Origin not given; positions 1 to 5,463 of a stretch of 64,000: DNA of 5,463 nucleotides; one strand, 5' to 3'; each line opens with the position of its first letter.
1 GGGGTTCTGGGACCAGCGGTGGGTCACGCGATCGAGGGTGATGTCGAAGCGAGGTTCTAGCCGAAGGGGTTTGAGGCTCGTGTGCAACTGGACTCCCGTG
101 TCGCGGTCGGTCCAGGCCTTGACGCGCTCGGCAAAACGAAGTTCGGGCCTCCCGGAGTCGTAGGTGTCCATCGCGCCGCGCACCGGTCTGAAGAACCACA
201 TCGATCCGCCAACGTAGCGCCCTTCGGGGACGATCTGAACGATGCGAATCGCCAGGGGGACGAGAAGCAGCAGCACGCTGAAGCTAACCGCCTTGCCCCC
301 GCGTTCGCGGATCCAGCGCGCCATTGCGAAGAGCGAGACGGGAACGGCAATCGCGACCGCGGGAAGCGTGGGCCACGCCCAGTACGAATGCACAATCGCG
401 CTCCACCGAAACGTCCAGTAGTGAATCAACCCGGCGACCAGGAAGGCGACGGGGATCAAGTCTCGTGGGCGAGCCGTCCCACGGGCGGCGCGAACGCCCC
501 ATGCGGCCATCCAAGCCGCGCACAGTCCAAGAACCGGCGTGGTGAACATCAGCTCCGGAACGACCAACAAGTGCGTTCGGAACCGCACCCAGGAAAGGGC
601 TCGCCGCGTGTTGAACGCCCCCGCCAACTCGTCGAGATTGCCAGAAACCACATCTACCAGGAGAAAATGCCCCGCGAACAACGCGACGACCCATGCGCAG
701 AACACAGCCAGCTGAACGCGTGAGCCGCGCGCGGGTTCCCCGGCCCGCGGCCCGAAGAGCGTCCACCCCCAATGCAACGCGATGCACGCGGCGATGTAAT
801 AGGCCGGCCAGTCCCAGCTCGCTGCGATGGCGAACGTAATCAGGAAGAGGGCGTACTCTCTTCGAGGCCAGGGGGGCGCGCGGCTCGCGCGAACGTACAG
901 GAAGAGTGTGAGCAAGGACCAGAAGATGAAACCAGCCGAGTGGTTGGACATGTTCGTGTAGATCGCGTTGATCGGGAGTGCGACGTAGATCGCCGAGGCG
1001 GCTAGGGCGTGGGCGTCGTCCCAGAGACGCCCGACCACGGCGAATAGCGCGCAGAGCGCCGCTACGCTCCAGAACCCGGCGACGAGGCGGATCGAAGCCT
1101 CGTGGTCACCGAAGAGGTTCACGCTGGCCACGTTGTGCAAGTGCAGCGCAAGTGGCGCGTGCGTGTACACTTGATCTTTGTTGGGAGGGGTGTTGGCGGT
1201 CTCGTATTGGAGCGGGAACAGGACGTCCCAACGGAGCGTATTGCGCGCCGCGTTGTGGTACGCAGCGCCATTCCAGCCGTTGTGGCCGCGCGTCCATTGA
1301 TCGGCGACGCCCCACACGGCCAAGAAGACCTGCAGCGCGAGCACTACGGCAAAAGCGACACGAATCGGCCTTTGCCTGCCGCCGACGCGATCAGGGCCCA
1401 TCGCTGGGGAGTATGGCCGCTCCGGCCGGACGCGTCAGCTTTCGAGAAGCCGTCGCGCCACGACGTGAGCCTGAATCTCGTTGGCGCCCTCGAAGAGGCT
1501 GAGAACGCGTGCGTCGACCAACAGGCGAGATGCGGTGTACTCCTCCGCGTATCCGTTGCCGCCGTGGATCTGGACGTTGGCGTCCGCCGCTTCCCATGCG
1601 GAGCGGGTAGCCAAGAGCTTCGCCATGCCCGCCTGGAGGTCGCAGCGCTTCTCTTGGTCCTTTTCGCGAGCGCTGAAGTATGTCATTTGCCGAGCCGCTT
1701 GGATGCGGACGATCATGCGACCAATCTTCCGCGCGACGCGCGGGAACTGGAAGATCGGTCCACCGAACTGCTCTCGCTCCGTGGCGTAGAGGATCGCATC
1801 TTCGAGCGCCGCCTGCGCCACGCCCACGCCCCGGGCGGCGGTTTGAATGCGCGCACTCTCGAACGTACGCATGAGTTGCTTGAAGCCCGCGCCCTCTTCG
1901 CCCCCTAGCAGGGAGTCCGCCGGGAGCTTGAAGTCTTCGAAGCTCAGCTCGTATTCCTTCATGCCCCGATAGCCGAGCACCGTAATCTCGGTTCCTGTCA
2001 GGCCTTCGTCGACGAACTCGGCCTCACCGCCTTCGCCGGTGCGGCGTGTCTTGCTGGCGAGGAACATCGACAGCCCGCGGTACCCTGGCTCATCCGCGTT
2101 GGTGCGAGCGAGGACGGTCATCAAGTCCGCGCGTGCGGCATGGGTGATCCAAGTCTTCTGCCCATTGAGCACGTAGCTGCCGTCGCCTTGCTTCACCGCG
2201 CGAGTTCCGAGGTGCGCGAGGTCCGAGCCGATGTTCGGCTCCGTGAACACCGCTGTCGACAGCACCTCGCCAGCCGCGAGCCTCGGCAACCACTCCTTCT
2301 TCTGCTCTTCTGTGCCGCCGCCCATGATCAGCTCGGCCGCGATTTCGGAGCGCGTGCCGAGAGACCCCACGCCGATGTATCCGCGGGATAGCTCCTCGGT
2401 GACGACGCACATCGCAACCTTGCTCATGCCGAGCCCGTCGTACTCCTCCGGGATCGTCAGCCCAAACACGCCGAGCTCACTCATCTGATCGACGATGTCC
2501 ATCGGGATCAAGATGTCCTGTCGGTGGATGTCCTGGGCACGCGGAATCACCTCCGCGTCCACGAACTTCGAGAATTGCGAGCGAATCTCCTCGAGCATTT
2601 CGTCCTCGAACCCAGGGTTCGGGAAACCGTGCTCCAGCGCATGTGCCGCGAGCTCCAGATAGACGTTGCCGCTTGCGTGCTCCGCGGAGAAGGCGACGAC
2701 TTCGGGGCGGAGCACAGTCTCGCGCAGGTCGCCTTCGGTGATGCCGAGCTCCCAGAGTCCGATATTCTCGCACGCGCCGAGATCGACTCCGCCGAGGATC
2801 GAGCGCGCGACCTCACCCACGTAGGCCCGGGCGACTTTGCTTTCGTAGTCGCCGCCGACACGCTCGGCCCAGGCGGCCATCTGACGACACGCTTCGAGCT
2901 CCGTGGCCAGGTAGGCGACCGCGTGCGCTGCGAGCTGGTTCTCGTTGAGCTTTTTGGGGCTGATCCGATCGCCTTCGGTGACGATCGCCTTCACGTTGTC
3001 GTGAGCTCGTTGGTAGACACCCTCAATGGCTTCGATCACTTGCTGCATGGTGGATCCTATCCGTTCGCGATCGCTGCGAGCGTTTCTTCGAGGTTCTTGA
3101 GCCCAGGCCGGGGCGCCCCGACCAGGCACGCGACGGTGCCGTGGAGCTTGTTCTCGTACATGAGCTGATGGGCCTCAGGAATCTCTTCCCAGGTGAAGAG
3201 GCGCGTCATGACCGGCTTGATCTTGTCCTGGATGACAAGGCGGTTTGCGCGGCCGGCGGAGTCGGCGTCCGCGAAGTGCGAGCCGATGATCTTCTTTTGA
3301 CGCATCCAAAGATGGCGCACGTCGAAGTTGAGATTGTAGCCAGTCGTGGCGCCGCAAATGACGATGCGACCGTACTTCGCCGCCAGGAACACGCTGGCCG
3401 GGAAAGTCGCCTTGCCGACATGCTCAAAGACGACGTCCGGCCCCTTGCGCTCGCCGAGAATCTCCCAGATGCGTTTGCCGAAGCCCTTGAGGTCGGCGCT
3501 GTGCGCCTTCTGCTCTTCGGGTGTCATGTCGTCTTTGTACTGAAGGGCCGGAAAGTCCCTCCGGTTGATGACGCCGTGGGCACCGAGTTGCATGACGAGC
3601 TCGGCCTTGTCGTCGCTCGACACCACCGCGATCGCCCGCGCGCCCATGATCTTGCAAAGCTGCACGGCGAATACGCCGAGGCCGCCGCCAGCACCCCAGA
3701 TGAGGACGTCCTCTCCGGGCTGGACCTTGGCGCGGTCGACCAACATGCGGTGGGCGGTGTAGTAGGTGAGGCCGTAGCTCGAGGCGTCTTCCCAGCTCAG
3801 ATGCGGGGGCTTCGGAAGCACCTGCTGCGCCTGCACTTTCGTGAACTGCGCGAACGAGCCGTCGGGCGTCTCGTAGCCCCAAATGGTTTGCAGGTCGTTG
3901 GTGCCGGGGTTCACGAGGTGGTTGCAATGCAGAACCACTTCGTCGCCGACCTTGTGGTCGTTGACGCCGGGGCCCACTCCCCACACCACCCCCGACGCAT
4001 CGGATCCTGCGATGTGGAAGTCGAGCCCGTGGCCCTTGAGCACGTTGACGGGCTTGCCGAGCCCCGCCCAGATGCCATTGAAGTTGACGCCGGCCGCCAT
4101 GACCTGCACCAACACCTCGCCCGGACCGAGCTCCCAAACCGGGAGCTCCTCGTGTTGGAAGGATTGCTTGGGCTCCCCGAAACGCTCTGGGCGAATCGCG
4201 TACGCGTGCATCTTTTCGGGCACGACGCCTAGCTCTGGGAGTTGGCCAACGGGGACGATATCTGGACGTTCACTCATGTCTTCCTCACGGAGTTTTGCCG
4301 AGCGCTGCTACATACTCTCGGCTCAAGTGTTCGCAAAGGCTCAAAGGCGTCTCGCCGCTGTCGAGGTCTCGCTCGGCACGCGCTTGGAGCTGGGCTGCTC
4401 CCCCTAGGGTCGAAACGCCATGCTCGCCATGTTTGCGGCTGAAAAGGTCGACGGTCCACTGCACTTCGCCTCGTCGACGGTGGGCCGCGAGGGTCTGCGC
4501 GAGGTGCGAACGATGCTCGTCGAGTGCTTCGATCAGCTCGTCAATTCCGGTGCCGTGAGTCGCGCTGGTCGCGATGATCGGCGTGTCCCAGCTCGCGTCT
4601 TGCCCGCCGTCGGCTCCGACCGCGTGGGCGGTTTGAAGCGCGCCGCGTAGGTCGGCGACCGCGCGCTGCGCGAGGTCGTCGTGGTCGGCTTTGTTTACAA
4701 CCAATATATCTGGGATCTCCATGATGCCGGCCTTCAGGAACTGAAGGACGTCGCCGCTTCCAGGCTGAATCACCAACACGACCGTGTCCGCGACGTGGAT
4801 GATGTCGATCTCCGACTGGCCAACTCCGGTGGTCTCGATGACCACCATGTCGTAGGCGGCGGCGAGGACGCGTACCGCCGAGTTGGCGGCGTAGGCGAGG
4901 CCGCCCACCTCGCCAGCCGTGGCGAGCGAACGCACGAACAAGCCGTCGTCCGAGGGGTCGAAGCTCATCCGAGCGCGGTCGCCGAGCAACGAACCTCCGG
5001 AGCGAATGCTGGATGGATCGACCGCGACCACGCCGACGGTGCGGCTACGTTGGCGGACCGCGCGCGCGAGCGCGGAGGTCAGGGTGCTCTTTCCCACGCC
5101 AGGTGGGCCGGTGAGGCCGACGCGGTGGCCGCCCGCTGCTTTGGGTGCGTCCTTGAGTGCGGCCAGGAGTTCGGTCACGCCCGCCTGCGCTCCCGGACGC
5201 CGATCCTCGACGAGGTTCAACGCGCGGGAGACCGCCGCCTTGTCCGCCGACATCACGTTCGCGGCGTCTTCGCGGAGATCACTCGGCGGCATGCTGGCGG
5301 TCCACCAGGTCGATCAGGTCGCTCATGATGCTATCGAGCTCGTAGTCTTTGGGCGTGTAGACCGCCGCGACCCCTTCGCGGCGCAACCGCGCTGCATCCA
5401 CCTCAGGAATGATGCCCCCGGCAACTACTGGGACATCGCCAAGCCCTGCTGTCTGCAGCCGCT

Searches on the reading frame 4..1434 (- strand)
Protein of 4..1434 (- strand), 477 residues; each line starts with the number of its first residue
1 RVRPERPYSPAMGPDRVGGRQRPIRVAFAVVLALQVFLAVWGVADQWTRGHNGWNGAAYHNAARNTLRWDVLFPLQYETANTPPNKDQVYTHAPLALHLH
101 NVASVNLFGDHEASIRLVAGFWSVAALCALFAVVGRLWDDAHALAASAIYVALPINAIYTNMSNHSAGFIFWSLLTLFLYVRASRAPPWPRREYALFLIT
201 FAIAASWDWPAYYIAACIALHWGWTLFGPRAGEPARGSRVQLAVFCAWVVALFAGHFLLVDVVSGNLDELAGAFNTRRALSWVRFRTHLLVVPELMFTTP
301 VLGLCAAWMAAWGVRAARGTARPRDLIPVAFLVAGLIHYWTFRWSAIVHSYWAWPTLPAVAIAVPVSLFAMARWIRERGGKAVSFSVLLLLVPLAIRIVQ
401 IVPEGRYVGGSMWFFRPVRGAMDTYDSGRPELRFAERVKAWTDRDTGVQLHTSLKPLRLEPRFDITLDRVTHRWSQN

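Call 74: search_protein_families(library=pfam, proteins=[window:4-1434:-], max_evalue=0.0001)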
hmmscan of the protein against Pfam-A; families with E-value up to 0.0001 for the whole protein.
window:4-1434:- (477 aa): 1 family
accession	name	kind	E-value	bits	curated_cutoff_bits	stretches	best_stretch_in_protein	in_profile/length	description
PF13231.12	PMT_2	-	4e-06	27.6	26.1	1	103-204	12-113/160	Dolichyl-phosphate-mannose-protein mannosyltransferase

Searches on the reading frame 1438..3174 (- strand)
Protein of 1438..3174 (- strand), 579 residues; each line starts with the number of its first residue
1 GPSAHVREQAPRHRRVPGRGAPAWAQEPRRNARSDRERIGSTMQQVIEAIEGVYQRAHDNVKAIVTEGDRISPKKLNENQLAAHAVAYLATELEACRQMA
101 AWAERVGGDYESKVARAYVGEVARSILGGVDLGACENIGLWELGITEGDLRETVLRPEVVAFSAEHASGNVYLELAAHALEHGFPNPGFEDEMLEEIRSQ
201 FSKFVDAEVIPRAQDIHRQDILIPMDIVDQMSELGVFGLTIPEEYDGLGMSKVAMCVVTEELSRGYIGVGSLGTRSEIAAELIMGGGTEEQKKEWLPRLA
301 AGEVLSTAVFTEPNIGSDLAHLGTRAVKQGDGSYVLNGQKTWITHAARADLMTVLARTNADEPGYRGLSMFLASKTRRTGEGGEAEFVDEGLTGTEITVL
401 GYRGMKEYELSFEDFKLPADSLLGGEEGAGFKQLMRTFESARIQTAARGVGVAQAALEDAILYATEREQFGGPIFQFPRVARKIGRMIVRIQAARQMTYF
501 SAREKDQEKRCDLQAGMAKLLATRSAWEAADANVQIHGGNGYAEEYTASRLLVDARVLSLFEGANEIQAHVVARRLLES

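Call 74: search_protein_families(library=pfam, proteins=[window:1438-3174:-], max_evalue=0.0001)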
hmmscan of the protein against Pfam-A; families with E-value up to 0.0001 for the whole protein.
window:1438-3174:- (579 aa): 4 families
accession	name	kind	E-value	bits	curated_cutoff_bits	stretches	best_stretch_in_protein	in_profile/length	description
PF00441.29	Acyl-CoA_dh_1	-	6.7e-44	150.1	22.4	1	428-577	1-150/150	Acyl-CoA dehydrogenase, C-terminal domain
PF02771.21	Acyl-CoA_dh_N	-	1.2e-31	109.9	22.9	1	194-303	4-113/113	Acyl-CoA dehydrogenase, N-terminal domain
PF02770.24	Acyl-CoA_dh_M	-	2.6e-20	72.8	33.3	1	309-414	3-96/97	Acyl-CoA dehydrogenase, middle domain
PF08028.16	Acyl-CoA_dh_2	-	2.8e-15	57.2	22.7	1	445-565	3-133/134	Acyl-CoA dehydrogenase, C-terminal domain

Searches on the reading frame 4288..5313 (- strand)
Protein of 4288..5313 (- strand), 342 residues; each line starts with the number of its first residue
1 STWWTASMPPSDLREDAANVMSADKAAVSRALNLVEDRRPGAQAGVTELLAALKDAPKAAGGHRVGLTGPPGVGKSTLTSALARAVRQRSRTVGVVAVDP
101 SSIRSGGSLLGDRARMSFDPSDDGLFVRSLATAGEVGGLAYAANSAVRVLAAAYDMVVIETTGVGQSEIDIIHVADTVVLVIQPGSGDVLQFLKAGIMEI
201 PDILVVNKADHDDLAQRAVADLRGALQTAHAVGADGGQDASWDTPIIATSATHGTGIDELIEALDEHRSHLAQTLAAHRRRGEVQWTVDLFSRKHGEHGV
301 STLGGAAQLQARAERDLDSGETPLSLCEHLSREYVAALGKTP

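Call 74: search_protein_families(library=pfam, proteins=[window:4288-5313:-], max_evalue=0.0001)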
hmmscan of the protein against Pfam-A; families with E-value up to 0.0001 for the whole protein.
window:4288-5313:- (342 aa): 5 families
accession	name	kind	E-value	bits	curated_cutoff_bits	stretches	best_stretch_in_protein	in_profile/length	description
PF03308.22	MeaB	-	1.1e-77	261.1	23.1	1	29-289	2-258/273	Methylmalonyl Co-A mutase-associated GTPase MeaB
PF00009.33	GTP_EFTU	-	8e-07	29.3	26.5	1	173-267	91-185/188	Elongation factor Tu GTP binding domain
PF03029.23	ATP_bind_1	-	7.9e-06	26.3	27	0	68-101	2-35/240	Conserved hypothetical ATP binding protein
PF13191.12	AAA_16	-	1.6e-05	25.9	32.6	1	47-97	10-57/167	AAA ATPase domain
PF02492.25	cobW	-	1.8e-05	24.9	20.7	1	65-215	3-159/180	CobW/HypB/UreG, nucleotide-binding domain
